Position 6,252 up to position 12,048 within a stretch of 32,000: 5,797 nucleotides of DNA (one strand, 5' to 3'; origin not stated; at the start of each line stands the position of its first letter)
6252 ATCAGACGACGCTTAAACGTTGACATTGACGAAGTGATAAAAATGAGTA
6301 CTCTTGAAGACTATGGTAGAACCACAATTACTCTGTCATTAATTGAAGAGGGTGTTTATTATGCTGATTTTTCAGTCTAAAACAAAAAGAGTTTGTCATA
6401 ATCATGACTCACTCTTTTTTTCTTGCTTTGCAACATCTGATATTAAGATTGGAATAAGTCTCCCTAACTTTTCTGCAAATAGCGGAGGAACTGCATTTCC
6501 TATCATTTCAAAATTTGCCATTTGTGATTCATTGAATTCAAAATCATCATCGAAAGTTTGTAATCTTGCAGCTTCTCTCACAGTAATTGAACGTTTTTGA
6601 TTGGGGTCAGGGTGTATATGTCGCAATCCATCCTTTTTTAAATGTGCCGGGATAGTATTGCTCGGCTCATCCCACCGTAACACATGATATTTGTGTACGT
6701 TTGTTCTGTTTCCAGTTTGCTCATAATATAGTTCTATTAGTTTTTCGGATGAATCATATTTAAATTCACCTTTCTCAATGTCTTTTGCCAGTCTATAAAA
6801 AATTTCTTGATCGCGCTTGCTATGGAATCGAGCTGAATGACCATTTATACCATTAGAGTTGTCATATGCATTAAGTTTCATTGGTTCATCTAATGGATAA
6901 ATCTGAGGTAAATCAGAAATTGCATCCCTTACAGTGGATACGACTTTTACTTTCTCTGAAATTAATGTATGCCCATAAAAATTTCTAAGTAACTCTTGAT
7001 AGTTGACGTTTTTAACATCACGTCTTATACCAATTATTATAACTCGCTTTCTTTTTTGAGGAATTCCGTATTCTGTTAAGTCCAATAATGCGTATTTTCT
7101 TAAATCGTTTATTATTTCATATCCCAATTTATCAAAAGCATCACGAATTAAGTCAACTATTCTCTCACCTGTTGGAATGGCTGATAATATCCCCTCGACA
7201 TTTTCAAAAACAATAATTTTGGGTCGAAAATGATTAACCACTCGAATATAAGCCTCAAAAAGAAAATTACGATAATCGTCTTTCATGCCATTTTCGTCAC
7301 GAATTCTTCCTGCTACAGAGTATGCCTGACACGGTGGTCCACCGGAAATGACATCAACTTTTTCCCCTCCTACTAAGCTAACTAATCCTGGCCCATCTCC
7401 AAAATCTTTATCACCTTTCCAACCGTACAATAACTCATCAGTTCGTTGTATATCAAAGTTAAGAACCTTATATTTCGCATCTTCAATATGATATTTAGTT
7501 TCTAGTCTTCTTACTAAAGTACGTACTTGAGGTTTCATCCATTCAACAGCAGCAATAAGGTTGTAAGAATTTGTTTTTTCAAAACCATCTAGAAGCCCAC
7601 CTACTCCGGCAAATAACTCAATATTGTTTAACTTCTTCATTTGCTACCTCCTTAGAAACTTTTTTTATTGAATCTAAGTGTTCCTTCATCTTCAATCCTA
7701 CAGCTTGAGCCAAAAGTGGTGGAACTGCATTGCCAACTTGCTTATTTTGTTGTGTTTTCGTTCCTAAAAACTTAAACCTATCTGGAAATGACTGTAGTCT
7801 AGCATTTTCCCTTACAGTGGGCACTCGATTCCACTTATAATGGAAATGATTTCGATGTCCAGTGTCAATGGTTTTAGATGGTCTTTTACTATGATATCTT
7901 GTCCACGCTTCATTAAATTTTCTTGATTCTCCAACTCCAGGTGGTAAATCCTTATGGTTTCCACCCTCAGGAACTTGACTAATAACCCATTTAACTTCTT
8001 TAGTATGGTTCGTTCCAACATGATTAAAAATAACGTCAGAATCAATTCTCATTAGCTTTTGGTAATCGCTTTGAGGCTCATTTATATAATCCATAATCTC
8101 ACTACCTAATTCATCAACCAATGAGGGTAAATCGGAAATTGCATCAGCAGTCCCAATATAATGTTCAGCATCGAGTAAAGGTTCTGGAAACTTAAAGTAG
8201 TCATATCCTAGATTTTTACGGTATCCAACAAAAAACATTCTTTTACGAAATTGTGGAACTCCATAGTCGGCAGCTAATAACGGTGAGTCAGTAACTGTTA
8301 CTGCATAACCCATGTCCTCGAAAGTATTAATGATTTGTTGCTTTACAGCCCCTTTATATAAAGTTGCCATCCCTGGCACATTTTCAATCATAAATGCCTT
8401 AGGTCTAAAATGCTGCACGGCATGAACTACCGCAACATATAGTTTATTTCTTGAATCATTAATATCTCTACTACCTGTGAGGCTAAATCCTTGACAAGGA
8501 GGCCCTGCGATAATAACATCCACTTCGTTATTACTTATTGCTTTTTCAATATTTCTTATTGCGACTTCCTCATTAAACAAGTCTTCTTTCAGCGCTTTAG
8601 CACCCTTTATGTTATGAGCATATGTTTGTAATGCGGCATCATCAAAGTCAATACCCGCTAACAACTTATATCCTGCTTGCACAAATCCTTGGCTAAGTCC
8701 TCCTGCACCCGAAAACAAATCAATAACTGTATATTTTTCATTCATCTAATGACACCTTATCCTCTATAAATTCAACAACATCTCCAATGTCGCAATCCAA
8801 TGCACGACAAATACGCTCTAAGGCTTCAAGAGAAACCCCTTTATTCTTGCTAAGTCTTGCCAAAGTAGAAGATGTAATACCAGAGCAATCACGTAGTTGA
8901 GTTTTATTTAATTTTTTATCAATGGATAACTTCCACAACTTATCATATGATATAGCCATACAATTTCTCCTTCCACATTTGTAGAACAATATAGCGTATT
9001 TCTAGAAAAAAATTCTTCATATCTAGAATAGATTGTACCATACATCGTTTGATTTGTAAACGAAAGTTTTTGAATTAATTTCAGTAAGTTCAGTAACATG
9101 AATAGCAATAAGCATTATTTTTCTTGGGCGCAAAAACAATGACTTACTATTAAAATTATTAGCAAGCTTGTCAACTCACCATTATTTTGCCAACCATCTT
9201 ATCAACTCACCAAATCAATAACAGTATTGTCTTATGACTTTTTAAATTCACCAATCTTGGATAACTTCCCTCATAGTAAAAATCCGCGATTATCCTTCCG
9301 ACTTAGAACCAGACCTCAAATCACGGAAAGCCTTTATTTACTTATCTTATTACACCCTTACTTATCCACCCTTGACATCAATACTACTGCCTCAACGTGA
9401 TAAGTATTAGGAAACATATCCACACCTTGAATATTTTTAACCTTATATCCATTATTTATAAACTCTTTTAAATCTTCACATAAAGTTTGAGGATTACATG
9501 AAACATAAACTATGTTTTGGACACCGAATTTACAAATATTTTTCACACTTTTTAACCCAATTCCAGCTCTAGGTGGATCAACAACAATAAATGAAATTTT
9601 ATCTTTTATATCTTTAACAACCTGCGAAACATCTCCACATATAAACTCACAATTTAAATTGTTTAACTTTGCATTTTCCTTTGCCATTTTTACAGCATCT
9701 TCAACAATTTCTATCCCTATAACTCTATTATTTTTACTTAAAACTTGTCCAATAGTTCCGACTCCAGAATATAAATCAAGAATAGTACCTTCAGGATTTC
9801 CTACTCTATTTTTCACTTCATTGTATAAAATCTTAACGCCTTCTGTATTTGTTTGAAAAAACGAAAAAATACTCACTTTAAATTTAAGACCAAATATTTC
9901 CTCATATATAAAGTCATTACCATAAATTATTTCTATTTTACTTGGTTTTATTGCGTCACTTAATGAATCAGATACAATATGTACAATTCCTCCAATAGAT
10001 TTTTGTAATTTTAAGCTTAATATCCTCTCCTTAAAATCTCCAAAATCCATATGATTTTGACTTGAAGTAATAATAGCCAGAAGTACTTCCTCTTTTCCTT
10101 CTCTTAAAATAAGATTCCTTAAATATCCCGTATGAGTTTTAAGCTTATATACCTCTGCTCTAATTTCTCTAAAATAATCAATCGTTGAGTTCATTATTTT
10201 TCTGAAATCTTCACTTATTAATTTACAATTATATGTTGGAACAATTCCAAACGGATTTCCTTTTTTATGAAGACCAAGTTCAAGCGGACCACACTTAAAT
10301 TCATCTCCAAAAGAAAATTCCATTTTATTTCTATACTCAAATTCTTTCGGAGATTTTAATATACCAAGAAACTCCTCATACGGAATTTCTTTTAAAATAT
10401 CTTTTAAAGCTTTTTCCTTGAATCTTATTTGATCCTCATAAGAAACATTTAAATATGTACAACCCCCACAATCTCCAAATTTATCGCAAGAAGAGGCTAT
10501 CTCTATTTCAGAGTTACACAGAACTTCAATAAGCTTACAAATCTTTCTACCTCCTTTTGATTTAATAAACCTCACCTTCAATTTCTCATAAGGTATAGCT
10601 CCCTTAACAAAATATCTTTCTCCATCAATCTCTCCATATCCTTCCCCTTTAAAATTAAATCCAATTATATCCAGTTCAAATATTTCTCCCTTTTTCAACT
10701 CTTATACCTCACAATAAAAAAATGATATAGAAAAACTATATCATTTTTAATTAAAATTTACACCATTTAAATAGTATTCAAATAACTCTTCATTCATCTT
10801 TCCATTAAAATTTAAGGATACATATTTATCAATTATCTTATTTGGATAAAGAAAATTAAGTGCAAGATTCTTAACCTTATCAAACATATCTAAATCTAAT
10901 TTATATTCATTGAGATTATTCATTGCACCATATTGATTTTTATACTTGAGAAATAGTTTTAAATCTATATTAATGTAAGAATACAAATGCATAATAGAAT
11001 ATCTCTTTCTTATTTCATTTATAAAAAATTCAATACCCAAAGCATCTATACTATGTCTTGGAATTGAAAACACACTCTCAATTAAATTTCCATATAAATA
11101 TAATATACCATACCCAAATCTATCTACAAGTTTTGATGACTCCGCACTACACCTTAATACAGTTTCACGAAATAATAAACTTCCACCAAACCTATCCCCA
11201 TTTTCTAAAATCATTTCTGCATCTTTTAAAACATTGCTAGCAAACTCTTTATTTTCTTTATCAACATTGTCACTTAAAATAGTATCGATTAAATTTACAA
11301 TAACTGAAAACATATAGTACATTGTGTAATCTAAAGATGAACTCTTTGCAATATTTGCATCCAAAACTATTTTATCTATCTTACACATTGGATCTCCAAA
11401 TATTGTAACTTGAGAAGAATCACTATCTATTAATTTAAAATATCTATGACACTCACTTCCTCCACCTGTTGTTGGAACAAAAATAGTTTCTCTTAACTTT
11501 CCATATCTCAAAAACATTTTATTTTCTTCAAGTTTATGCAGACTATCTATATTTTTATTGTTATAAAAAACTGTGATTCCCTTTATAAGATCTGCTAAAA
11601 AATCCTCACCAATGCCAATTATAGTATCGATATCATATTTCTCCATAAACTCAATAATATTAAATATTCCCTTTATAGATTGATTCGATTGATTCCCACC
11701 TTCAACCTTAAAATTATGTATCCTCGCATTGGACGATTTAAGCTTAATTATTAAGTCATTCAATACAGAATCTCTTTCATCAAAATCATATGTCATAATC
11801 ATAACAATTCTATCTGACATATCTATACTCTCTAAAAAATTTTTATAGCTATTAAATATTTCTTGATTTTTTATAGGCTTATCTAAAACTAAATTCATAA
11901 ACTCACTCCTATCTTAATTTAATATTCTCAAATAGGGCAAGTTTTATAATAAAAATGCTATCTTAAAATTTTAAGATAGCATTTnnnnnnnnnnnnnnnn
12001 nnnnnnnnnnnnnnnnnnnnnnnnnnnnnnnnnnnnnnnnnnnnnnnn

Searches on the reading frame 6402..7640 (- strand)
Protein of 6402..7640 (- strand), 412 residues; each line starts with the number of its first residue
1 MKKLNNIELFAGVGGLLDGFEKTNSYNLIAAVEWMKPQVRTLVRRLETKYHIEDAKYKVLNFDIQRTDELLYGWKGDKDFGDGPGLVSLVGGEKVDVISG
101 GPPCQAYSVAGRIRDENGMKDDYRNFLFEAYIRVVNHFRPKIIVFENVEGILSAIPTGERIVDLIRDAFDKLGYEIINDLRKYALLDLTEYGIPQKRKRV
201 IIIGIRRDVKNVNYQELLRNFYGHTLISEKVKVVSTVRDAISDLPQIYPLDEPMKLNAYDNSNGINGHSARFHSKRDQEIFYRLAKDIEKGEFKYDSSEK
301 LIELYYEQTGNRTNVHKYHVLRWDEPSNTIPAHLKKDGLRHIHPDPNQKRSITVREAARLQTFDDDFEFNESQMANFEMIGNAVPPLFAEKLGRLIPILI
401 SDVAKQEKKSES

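Call 6: search_protein_families(library=pfam, proteins=[window:6402-7640:-], max_evalue=0.01)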
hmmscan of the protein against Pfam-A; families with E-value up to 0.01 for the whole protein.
window:6402-7640:- (412 aa): 1 family
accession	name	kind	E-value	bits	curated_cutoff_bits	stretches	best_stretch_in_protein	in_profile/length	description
PF00145.23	DNA_methylase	-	5.3e-55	187.5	22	1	5-394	2-320/324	C-5 cytosine-specific DNA methylase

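Call 7: search_protein_families(library=padloc, proteins=[window:6402-7640:-], max_evalue=0.01)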
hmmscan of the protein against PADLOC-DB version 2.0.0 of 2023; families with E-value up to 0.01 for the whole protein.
window:6402-7640:- (412 aa): 61 families (the best 25 are shown)
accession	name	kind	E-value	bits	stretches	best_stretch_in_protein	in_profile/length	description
PDLC03232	MTase_II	-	1.8e-117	391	2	94-399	132-459/465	Type II methyltransferase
PDLC02649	DrmMII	-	8e-81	270.1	2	92-397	113-415/422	DrmMII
PDLC03234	MTase_II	-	1.8e-71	239.4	1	2-407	3-373/375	Type II methyltransferase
PDLC03326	MTase_II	-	6.4e-69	231.1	1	2-400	3-376/412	Type II methyltransferase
PDLC03378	MTase_II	-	3.7e-68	228.3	1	3-407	2-337/344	Type II methyltransferase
PDLC02656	DrmMII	-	6.2e-66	221.2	2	1-249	2-237/491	DrmMII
PDLC00033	DruM2|DruM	-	1.1e-61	207.1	1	3-394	21-358/368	DNA cytosine methylase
PDLC02648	DrmMII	-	3.7e-52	175.7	1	91-396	94-447/468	DrmMII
PDLC03272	MTase_II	-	1.2e-51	174.2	1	1-408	72-398/407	Type II methyltransferase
PDLC00026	DruM2|DruM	-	9.5e-49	164.7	1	2-409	3-327/336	DNA cytosine methylase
PDLC03237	MTase_II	-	1e-48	164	2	7-258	797-1023/1036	Type II methyltransferase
PDLC03225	MTase_II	-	7.3e-43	145.1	2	160-389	360-587/615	Type II methyltransferase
PDLC00027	DruM2|DruM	-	7.5e-41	138.7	2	94-247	71-211/361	DNA cytosine methylase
PDLC02650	DrmMII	-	2.2e-40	136.9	2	162-392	204-410/435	DrmMII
PDLC00031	DruM2|DruM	-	3e-40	136.5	1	94-396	71-347/361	DNA cytosine methylase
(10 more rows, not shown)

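Call 9: search_protein_families(library=ncbifam, proteins=[window:6402-7640:-], max_evalue=0.001)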
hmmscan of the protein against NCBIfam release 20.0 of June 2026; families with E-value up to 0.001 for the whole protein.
window:6402-7640:- (412 aa): 2 families
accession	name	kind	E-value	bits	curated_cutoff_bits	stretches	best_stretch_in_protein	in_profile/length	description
TIGR00675.1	dcm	superfamily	2.5e-50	172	100.65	1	7-393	2-326/329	DNA (cytosine-5-)-methyltransferase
NF007772.0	PRK10458.1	subfamily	8.3e-18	64.2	710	1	4-210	89-291/472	DNA cytosine methylase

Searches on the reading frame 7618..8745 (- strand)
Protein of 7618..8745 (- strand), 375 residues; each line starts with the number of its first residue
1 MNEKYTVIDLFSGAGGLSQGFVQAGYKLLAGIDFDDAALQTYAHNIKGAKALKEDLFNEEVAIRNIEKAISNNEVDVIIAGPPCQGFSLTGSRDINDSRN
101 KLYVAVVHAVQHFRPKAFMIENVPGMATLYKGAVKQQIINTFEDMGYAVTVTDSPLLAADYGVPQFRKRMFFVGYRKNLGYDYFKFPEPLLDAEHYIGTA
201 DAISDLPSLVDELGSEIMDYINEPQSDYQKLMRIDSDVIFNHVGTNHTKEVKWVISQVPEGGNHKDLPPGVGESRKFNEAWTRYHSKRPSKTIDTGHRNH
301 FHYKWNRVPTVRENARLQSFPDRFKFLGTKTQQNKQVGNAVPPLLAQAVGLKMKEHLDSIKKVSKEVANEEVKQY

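Call 6: search_protein_families(library=pfam, proteins=[window:7618-8745:-], max_evalue=0.01)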
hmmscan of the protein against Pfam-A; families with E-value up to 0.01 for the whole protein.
window:7618-8745:- (375 aa): 7 families
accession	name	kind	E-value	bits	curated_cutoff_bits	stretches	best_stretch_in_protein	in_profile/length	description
PF00145.23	DNA_methylase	-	8.1e-68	229.7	22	1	5-354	1-323/324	C-5 cytosine-specific DNA methylase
PF09445.16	Methyltransf_15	-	3.9e-05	23.7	22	1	6-92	3-89/165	RNA cap guanine-N2 methyltransferase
PF03602.21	Cons_hypoth95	-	0.00086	19.5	24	1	4-84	42-123/182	Conserved hypothetical protein 95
PF13847.12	Methyltransf_31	-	0.0015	18.7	27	1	3-80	3-80/145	Methyltransferase domain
PF06325.19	PrmA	-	0.0026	17.8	22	1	3-80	161-232/296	Ribosomal protein L11 methyltransferase (PrmA)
PF05175.20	MTS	-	0.0065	16.6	23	0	4-84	32-108/170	Methyltransferase small domain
PF01728.25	FtsJ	-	0.0072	16.7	24.1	0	4-80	22-97/181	FtsJ-like methyltransferase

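Call 7: search_protein_families(library=padloc, proteins=[window:7618-8745:-], max_evalue=0.01)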
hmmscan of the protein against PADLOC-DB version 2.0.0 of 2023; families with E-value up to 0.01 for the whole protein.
window:7618-8745:- (375 aa): 62 families (the best 25 are shown)
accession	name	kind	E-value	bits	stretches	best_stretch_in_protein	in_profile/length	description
PDLC03234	MTase_II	-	3.7e-118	393.1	1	1-362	1-371/375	Type II methyltransferase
PDLC03378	MTase_II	-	4e-92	307.1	1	4-365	2-338/344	Type II methyltransferase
PDLC03326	MTase_II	-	8.5e-91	303.1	1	3-363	3-382/412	Type II methyltransferase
PDLC03237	MTase_II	-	8.1e-75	250.4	2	5-179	794-972/1036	Type II methyltransferase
PDLC02648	DrmMII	-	4.9e-73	244.5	1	1-360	18-454/468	DrmMII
PDLC00033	DruM2|DruM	-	1.3e-72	243.1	1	3-358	20-365/368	DNA cytosine methylase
PDLC02649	DrmMII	-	1.1e-66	223.6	2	60-359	98-420/422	DrmMII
PDLC03272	MTase_II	-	2.6e-63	212.6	1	2-366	72-399/407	Type II methyltransferase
PDLC00026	DruM2|DruM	-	6.3e-60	201.5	1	2-365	2-326/336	DNA cytosine methylase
PDLC03279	MTase_II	-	7.9e-60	200.8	1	4-370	2-366/587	Type II methyltransferase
PDLC03225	MTase_II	-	2.6e-59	199.5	2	138-355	365-596/615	Type II methyltransferase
PDLC03232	MTase_II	-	1.2e-57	193.8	2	72-358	130-461/465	Type II methyltransferase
PDLC00027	DruM2|DruM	-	4e-52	175.8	2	3-190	10-185/361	DNA cytosine methylase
PDLC02650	DrmMII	-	6.9e-50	168.2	2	4-129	8-139/435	DrmMII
PDLC03307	MTase_II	-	7.2e-50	168.3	2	7-128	3-116/382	Type II methyltransferase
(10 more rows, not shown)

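Call 9: search_protein_families(library=ncbifam, proteins=[window:7618-8745:-], max_evalue=0.001)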
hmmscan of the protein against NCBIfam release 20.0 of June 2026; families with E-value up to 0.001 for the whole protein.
window:7618-8745:- (375 aa): 2 families
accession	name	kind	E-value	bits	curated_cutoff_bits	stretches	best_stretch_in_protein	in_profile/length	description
TIGR00675.1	dcm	superfamily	9.1e-57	193.1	100.65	1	7-352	1-328/329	DNA (cytosine-5-)-methyltransferase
NF007772.0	PRK10458.1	subfamily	9.1e-19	67.3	710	1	3-180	87-291/472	DNA cytosine methylase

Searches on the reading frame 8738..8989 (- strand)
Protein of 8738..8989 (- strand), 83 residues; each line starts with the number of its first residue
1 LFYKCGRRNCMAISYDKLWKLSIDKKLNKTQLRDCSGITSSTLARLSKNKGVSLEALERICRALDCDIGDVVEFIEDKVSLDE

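Call 6: search_protein_families(library=pfam, proteins=[window:8738-8989:-], max_evalue=0.01)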
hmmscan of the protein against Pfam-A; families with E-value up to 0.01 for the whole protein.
window:8738-8989:- (83 aa): 2 families
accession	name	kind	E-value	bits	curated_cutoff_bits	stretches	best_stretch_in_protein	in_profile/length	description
PF13443.12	HTH_26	-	2.8e-19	69.6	22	1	17-77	1-63/63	Cro/C1-type HTH DNA-binding domain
PF01381.28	HTH_3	-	0.0016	18.8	23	1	31-69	14-53/55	Helix-turn-helix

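Call 7: search_protein_families(library=padloc, proteins=[window:8738-8989:-], max_evalue=0.01)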
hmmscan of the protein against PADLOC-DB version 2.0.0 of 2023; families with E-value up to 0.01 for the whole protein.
window:8738-8989:- (83 aa): 1 family
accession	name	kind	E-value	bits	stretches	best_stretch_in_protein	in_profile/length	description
PDLC02926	HTH_VI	-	0.00066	17.9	1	24-68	12-57/92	-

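Call 9: search_protein_families(library=ncbifam, proteins=[window:8738-8989:-], max_evalue=0.001)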
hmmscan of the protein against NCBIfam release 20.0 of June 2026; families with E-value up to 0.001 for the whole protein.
window:8738-8989:- (83 aa): 2 families
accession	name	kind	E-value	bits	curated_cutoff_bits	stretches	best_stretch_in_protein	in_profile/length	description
NF000090.1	trans_reg_VanU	equivalog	3.4e-20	72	150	1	11-75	1-65/75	glycopeptide resistance transcriptional regulator VanU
NF010465.0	PRK13890.1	equivalog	0.00032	20.8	96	1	13-75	5-68/121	conjugal transfer protein TrbA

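Call 61: search_protein_families(library=phrogs, proteins=[window:8738-8959:-], max_evalue=0.001)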
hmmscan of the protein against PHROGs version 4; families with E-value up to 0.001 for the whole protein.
window:8738-8959:- (73 aa): 2 families
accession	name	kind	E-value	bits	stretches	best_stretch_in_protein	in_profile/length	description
phrog_8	-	transcription regulation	0.00011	22.7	1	14-68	168-222/346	transcriptional regulator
phrog_4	-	transcription regulation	0.00057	20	1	14-62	145-192/400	transcriptional repressor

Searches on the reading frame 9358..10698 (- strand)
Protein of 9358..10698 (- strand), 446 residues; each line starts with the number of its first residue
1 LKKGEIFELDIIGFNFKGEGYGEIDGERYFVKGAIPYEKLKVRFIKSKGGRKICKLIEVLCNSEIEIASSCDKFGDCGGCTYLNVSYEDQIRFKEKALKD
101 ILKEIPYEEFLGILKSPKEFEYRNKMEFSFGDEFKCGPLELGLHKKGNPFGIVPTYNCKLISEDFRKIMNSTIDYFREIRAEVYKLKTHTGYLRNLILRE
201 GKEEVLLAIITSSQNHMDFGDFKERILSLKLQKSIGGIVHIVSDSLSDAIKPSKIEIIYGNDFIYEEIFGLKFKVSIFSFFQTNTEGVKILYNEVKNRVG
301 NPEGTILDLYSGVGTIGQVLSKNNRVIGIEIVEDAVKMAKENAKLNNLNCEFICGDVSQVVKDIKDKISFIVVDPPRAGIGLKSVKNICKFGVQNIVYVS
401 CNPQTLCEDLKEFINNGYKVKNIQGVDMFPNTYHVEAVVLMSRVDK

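Call 6: search_protein_families(library=pfam, proteins=[window:9358-10698:-], max_evalue=0.01)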
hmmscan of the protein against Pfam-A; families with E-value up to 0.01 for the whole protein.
window:9358-10698:- (446 aa): 11 families
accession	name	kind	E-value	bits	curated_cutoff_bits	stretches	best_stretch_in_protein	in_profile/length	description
PF05958.17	tRNA_U5-meth_tr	-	6.2e-22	78.5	23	1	254-443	149-356/357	tRNA (Uracil-5-)-methyltransferase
PF05175.20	MTS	-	3.3e-09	37.1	23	1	286-376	18-107/170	Methyltransferase small domain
PF13847.12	Methyltransf_31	-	5.6e-08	33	27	1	304-372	5-79/145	Methyltransferase domain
PF09445.16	Methyltransf_15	-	5.8e-07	29.7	22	1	305-383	3-87/165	RNA cap guanine-N2 methyltransferase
PF02475.24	TRM5-TYW2_MTfase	-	1.2e-06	29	28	1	299-368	33-108/164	TRM5/TYW2 methyltransferase domain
PF13649.12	Methyltransf_25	-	1.3e-06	29.5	27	1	306-360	1-58/97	Methyltransferase domain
PF01555.25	N6_N4_Mtase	-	5.8e-05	23.6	26.7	1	301-341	180-221/221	DNA methylase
PF03602.21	Cons_hypoth95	-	0.00033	20.8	24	1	293-380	34-126/182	Conserved hypothetical protein 95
PF08241.18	Methyltransf_11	-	0.0022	19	21.2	1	308-360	2-54/95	Methyltransferase domain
PF06325.19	PrmA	-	0.0036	17.3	22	1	304-354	163-215/296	Ribosomal protein L11 methyltransferase (PrmA)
PF08123.19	DOT1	-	0.009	16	23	0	301-352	41-95/205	Histone methylation protein DOT1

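Call 9: search_protein_families(library=ncbifam, proteins=[window:9358-10698:-], max_evalue=0.001)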
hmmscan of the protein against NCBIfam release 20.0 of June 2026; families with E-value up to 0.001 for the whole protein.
window:9358-10698:- (446 aa): 16 families
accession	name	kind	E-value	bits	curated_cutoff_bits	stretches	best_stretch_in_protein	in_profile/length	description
TIGR00479.1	rumA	equivalog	4.2e-82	276.3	183.55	1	15-436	2-432/432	23S rRNA (uracil(1939)-C(5))-methyltransferase RlmD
NF009639.0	PRK13168.1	equivalog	3.8e-57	194.1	458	1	5-443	15-445/446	23S rRNA (uracil(1939)-C(5))-methyltransferase RlmD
NF002910.0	PRK03522.2-3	equivalog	7.8e-48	163.4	558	1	71-443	3-382/383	23S rRNA (uracil(747)-C(5))-methyltransferase RlmC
NF002909.0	PRK03522.2-1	equivalog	2.5e-44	152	553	1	75-443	9-373/374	23S rRNA (uracil(747)-C(5))-methyltransferase RlmC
TIGR02085.1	meth_trns_rumB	equivalog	3.9e-37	128.1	429.5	1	75-443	8-374/374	23S rRNA (uracil(747)-C(5))-methyltransferase RlmC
NF002913.0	PRK03522.2-6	equivalog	2.5e-22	79.7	537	2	366-445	265-342/342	23S rRNA (uracil(747)-C(5))-methyltransferase RlmC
TIGR02143.1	trmA_only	equivalog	3.7e-22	78.8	334.65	1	273-443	167-351/352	tRNA (uridine(54)-C5)-methyltransferase TrmA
TIGR03534.1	RF_mod_PrmC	equivalog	8.3e-11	41.8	199.1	1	291-376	76-165/253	peptide chain release factor N(5)-glutamine methyltransferase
NF011529.0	PRK14968.1-3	equivalog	3e-08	33.3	162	1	299-376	31-107/198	putative methyltransferase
TIGR00537.1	hemK_rel_arch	hypoth_equivalog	4.6e-07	29.7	87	1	305-376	22-91/179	HemK2/MTQ2 family protein methyltransferase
TIGR00536.1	hemK_fam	subfamily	7.2e-07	28.5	115.5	1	303-376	115-191/286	HemK family protein methyltransferase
NF047824.1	tRNAwyosineTaw2Meth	equivalog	1.7e-05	24.7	350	1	244-370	37-166/245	tRNA(Phe) (4-demethylwyosine(37)-C(7)) aminocarboxypropyltransferase Taw2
TIGR01983.1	UbiG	equivalog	3.9e-05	23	102.95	1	303-367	50-116/228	bifunctional 2-polyprenyl-6-hydroxyphenol methylase/3-demethylubiquinol 3-O-methyltransferase UbiG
NF007023.0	PRK09489.1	equivalog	0.0001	21.6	295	1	287-376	184-270/342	16S rRNA (guanine(1207)-N(2))-methyltransferase RsmC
NF011707.0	PRK15128.1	equivalog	0.0003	19.7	712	1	310-380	230-306/396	23S rRNA (cytosine(1962)-C(5))-methyltransferase RlmI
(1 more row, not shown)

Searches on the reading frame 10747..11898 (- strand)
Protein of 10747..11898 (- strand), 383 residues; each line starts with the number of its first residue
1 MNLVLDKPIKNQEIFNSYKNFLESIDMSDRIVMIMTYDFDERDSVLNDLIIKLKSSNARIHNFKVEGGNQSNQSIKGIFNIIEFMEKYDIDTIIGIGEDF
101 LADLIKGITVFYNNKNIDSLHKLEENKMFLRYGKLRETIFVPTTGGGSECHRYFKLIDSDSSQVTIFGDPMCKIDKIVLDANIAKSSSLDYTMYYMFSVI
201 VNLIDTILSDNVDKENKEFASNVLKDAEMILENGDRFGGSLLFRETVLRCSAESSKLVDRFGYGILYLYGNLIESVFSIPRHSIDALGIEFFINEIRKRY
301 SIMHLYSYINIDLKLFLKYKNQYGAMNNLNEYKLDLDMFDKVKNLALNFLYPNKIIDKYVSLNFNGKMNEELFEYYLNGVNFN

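Call 9: search_protein_families(library=ncbifam, proteins=[window:10747-11898:-], max_evalue=0.001)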
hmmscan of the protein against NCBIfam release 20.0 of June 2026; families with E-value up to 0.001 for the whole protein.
window:10747-11898:- (383 aa): 2 families
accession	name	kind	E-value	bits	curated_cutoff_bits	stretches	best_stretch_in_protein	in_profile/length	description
TIGR03405.1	Phn_Fe-ADH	equivalog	0.00012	21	423.7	1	71-227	60-219/355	iron-containing alcohol dehydrogenase PsrA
NF010378.0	PRK13805.1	equivalog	0.00027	18.9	951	1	28-161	481-621/872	bifunctional acetaldehyde-CoA/alcohol dehydrogenase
